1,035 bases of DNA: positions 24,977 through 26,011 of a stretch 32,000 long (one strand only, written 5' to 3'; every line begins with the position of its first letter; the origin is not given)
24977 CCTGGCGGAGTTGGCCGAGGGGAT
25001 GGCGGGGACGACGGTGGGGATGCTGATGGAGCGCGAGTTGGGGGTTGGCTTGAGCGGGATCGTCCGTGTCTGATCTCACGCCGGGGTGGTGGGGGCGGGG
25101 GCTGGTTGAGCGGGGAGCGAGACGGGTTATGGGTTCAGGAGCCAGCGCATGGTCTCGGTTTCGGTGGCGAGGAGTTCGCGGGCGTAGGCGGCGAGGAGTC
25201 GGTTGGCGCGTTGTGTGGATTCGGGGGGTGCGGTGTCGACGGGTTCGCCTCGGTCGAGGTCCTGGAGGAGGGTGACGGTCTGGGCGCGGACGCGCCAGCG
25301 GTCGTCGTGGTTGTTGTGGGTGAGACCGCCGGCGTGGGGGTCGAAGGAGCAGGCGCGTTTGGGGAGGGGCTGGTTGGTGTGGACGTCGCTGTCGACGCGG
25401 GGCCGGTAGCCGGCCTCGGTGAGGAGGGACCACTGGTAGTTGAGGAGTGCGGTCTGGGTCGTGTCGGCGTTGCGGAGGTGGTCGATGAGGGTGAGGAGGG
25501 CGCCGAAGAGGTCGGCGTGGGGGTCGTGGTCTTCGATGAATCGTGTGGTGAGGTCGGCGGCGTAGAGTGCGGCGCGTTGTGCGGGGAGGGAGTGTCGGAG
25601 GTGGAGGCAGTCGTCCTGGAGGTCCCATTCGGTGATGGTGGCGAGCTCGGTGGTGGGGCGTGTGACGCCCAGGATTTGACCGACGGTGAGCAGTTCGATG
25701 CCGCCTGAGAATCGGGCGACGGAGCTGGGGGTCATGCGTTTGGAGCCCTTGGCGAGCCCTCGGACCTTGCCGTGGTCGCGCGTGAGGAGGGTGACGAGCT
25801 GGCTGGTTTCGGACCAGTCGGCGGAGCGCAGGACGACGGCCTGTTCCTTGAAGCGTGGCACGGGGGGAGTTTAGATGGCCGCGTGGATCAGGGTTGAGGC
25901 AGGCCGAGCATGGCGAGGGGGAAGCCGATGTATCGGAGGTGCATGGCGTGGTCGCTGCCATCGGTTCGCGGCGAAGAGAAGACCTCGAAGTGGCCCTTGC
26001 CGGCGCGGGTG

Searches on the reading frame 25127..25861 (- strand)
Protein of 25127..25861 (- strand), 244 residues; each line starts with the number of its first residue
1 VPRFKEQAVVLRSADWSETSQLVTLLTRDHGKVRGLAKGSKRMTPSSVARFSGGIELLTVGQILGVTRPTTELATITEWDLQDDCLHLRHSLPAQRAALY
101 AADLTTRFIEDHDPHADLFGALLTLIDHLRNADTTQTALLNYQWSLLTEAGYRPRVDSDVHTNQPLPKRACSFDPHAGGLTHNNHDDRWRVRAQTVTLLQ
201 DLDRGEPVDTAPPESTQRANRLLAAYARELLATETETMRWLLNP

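Call 104: search_protein_families(library=pfam, proteins=[window:25127-25861:-], max_evalue=0.00001)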
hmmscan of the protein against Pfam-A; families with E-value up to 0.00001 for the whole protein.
window:25127-25861:- (244 aa): 2 families
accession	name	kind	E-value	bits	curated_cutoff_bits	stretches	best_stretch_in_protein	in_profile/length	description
PF02565.21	RecO_C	-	2.2e-16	60.4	22.1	1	95-232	7-150/157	Recombination protein O C terminal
PF11967.14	RecO_N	-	3.6e-16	59.4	27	1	1-81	1-76/80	Recombination protein O N terminal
